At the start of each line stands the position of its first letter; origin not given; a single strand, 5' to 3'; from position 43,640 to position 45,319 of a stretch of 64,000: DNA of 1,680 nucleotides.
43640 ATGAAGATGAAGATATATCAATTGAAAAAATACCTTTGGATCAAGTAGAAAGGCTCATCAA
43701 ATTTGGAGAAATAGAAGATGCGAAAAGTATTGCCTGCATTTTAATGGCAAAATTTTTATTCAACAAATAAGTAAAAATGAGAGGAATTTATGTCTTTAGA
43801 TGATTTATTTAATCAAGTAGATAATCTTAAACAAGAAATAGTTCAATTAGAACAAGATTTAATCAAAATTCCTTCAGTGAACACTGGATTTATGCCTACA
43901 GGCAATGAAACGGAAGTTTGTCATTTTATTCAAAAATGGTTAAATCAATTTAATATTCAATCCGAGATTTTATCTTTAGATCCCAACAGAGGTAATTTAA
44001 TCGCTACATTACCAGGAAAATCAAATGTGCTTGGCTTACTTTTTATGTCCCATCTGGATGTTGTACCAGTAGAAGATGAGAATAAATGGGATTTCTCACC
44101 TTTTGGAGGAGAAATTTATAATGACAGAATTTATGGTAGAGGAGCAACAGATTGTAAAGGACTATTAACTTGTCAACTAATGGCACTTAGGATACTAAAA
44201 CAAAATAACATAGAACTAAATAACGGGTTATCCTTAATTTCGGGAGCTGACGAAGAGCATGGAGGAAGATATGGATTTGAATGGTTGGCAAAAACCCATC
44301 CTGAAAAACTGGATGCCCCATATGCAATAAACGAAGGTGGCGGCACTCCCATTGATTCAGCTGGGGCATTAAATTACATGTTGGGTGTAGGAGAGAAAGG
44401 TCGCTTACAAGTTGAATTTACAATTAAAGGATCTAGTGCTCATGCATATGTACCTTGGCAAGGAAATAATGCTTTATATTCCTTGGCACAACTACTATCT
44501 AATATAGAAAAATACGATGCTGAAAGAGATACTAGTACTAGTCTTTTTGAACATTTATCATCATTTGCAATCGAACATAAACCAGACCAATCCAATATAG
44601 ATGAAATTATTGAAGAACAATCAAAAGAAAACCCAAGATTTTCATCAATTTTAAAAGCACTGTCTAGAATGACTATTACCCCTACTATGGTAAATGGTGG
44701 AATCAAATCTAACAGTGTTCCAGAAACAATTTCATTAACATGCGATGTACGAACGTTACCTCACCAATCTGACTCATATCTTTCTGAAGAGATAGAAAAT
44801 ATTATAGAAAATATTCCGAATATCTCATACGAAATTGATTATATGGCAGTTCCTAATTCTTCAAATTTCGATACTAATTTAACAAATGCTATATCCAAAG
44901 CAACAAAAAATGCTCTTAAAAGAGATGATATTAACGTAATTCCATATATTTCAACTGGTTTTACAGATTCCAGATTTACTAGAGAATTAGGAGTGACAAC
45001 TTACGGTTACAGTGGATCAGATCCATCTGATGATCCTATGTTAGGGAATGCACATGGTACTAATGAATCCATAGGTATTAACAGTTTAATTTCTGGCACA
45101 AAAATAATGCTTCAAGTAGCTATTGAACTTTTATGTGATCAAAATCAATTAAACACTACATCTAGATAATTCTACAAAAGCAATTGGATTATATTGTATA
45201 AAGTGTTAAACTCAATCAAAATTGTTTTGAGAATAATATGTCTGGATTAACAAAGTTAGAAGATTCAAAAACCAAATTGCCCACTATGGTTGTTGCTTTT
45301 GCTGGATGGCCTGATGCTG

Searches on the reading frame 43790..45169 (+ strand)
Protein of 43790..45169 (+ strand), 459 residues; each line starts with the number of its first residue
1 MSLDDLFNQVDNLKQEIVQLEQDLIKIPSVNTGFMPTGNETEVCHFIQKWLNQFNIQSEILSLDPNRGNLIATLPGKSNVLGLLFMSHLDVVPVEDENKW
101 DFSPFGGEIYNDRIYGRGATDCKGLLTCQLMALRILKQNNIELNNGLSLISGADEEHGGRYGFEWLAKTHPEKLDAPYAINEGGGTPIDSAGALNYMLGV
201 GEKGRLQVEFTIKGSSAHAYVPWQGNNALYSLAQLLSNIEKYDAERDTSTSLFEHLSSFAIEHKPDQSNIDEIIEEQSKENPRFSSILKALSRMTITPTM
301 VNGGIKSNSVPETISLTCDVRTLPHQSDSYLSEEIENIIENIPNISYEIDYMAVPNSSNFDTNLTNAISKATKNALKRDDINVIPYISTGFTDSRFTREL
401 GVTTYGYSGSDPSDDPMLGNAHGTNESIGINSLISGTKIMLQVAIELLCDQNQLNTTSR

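Call 28: search_protein_families(library=ncbifam, max_evalue=1e-10, proteins=[window:43790-45169:+])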
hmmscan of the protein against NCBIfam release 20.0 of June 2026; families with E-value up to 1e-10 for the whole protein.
window:43790-45169:+ (459 aa): 43 families (the best 25 are shown)
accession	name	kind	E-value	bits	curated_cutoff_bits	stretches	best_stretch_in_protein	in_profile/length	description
NF005913.0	PRK07906.1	subfamily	7.3e-69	232.5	382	1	9-441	9-436/442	hypothetical protein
TIGR01910.1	DapE-ArgE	subfamily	1.3e-57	195.7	217.6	1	18-439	1-373/373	ArgE/DapE family deacylase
NF006596.0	PRK09133.1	subfamily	4.1e-57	193.8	349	1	14-444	37-467/474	hypothetical protein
NF006399.0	PRK08651.1-2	equivalog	9.9e-56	189.5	381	1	13-442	2-399/405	succinyl-diaminopimelate desuccinylase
NF006365.0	PRK08588.1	subfamily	8.3e-52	176.8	289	1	14-397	6-336/383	succinyl-diaminopimelate desuccinylase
NF010589.0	PRK13983.1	equivalog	7.8e-49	166.7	333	1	4-263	3-265/409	M20 family metallo-hydrolase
TIGR01880.1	Ac-peptdase-euk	subfamily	2.1e-36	125.5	338.6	2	16-245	11-232/401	N-acyl-aliphatic-L-amino acid amidohydrolase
NF009557.0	PRK13009.1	equivalog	4.8e-34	118.1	284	1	15-276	3-249/377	succinyl-diaminopimelate desuccinylase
NF009558.0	PRK13013.1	equivalog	1.4e-33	116.2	428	1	3-241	4-238/429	acetylornithine deacetylase/succinyl-diaminopimelate desuccinylase family protein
NF009555.0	PRK13004.1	equivalog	4.4e-33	114.7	321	1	5-356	5-295/399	YgeY family selenium metabolism-linked hydrolase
NF005710.0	PRK07522.1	subfamily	1.4e-31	110.1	412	1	18-247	11-224/391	acetylornithine deacetylase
TIGR01892.1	AcOrn-deacetyl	equivalog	1.4e-30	106.6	297.7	1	39-242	16-206/365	acetylornithine deacetylase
TIGR01246.1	dapE_proteo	equivalog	1.8e-30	106.2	361.8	1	18-255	2-225/370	succinyl-diaminopimelate desuccinylase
NF006400.0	PRK08651.1-3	equivalog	3.6e-30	105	374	1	68-252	73-245/410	succinyl-diaminopimelate desuccinylase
NF006370.0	PRK08596.1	equivalog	5.6e-29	101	412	1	3-158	5-159/425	acetylornithine deacetylase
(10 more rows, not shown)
